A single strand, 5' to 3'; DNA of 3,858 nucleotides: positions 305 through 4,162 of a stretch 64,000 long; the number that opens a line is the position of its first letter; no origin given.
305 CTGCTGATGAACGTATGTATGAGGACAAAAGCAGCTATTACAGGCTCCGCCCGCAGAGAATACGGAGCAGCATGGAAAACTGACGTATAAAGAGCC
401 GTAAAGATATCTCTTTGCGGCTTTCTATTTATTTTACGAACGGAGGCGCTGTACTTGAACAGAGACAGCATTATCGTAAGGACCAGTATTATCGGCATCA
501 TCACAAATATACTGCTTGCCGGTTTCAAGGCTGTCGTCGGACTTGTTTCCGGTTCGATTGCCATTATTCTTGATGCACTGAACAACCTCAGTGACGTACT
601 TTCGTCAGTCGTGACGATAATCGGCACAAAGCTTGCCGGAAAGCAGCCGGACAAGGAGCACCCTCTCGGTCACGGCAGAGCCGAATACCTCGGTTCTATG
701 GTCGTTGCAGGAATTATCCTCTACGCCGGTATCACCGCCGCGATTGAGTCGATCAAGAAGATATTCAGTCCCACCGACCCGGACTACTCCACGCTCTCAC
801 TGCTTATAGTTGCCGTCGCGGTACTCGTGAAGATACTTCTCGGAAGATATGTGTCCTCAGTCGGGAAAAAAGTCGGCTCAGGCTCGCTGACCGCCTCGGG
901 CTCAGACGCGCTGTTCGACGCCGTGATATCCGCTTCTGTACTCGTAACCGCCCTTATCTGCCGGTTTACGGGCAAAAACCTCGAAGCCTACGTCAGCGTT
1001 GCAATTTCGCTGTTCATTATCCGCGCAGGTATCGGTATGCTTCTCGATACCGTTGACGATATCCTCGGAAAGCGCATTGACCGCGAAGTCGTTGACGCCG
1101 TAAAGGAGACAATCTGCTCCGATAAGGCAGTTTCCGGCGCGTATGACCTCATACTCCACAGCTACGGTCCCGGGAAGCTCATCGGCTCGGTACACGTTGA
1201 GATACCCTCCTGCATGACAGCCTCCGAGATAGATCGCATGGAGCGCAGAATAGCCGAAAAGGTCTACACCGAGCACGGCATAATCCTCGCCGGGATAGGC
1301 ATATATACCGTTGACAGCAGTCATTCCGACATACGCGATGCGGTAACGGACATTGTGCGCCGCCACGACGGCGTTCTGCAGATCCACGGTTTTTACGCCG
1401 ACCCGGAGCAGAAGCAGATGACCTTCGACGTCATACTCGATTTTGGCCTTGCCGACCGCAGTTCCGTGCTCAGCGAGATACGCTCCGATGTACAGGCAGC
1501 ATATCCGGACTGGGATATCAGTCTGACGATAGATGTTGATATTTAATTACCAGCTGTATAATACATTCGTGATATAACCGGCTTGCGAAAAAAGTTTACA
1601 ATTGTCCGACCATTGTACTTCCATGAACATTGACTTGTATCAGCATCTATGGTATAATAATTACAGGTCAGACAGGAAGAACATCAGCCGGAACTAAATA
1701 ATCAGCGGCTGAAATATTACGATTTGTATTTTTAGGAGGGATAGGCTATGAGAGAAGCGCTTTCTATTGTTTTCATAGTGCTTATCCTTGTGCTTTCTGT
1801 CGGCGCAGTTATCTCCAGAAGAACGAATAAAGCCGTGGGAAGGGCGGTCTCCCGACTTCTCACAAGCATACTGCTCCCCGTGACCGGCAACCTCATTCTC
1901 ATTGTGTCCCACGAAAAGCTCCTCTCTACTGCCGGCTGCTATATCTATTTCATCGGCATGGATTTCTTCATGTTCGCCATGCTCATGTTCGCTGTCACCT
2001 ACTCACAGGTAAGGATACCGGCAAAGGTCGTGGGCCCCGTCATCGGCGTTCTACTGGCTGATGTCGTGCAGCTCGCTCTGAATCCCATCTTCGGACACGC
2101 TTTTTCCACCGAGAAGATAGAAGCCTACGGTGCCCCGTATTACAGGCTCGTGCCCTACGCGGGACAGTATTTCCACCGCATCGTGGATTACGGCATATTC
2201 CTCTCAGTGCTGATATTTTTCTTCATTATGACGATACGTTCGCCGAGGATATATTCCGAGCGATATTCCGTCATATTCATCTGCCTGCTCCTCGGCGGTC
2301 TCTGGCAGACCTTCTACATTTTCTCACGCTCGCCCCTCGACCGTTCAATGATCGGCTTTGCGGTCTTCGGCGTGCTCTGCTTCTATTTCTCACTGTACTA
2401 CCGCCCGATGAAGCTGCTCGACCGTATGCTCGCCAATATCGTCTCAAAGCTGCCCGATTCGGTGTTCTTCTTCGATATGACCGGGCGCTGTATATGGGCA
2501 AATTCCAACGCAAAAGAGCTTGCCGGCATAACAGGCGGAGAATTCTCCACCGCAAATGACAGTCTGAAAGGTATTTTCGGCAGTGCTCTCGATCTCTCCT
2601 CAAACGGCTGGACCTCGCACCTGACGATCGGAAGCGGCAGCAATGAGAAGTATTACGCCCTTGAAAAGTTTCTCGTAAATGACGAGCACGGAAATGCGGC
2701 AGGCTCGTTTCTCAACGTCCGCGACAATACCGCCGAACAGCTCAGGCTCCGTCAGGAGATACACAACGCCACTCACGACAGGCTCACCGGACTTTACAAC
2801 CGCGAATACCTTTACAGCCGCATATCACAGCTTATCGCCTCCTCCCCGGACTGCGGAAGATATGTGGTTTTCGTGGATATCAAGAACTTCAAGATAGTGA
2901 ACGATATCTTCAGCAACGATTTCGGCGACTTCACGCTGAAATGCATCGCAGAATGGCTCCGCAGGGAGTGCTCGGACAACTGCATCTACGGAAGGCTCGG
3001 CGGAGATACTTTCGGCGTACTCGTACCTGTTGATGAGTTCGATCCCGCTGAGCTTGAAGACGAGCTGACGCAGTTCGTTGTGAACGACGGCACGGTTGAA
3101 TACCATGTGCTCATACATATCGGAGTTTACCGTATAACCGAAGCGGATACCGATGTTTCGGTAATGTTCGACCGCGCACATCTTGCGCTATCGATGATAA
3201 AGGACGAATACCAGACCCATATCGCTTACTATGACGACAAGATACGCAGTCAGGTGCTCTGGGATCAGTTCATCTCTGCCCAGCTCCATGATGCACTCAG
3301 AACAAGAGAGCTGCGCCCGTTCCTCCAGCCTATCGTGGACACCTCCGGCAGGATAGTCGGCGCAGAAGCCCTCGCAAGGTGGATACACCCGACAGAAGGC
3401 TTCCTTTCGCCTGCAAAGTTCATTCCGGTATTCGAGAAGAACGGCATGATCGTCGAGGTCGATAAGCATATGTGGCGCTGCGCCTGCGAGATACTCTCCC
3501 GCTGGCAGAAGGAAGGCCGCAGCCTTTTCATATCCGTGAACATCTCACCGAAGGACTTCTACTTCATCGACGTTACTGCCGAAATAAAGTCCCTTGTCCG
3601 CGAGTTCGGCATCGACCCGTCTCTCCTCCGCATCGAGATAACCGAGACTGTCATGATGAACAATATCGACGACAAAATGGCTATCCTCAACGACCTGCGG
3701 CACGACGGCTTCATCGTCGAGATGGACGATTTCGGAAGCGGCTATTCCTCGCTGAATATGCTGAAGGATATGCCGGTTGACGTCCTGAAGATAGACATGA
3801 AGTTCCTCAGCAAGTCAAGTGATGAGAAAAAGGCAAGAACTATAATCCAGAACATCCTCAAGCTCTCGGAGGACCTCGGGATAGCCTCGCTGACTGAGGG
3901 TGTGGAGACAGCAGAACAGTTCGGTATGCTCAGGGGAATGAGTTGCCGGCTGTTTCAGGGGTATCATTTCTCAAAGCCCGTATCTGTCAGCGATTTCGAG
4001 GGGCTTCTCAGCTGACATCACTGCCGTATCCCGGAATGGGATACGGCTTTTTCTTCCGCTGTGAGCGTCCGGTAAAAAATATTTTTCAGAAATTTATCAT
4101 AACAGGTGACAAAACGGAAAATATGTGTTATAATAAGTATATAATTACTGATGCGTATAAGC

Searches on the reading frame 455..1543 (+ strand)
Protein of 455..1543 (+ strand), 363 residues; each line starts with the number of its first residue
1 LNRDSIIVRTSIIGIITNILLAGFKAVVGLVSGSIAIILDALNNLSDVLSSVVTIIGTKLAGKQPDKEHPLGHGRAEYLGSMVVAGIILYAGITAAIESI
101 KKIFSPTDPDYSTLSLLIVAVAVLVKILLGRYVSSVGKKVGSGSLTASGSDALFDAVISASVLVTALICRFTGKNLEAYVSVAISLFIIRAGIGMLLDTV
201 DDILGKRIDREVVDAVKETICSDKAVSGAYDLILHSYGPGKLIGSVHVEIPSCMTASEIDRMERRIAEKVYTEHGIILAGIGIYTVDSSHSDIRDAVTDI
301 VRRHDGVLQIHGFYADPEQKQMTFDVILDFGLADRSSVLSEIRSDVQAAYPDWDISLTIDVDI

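Call 107: search_protein_families(library=pfam, proteins=[window:455-1543:+], max_evalue=0.00001)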
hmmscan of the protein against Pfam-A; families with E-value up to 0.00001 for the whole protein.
window:455-1543:+ (363 aa): 2 families
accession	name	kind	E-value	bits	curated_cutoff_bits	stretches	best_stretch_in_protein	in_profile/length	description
PF01545.26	Cation_efflux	-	2.9e-41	141.8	26.6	1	12-204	2-198/198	Cation efflux family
PF16916.11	ZT_dimer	-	1e-08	35.5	26.7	0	209-275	2-67/78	Dimerisation domain of Zinc Transporter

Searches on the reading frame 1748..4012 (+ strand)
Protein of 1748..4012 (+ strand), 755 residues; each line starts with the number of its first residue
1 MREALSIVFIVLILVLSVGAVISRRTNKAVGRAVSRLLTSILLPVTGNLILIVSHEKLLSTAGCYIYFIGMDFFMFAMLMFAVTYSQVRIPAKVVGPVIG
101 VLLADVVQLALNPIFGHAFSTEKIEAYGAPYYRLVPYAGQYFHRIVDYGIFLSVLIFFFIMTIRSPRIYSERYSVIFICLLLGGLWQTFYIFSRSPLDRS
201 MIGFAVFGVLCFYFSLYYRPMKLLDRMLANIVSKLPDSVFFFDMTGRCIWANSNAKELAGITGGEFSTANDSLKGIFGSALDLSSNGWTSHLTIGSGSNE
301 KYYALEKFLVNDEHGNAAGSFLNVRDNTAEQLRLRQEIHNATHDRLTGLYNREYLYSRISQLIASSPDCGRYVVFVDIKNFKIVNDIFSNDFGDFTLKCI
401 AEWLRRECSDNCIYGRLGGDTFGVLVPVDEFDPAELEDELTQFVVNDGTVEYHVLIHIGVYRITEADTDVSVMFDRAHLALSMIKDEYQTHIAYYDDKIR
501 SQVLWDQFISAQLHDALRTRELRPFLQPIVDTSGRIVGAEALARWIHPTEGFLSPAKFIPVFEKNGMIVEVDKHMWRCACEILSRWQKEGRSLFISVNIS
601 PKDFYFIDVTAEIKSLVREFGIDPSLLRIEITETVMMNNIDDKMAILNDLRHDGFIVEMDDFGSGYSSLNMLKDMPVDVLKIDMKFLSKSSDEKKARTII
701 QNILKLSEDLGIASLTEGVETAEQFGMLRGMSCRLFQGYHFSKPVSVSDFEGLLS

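Call 3: search_protein_families(library=pfam, proteins=[window:1748-4012:+], max_evalue=1)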
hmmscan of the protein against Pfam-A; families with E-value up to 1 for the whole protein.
window:1748-4012:+ (755 aa): 7 families
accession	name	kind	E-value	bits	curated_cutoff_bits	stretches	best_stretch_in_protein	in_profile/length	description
PF00563.25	EAL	-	8.6e-60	202.5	31.3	1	512-744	3-236/236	EAL domain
PF00990.26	GGDEF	-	1.9e-19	70.4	23.8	1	341-487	1-157/161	Diguanylate cyclase, GGDEF domain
PF16927.11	HisKA_7TM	-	3.4e-09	37.3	28.6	1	8-221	3-220/224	N-terminal 7TM region of histidine kinase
PF08448.16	PAS_4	-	8.4e-05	23.2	23.1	1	233-266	2-35/110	PAS fold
PF00989.32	PAS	-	0.028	14.9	22.6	1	227-263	2-38/113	PAS fold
PF13188.13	PAS_8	-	0.032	14.6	21.8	1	228-269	3-46/65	PAS domain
PF04276.17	DUF443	-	0.25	11.5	26.2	1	5-84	95-167/202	Protein of unknown function (DUF443)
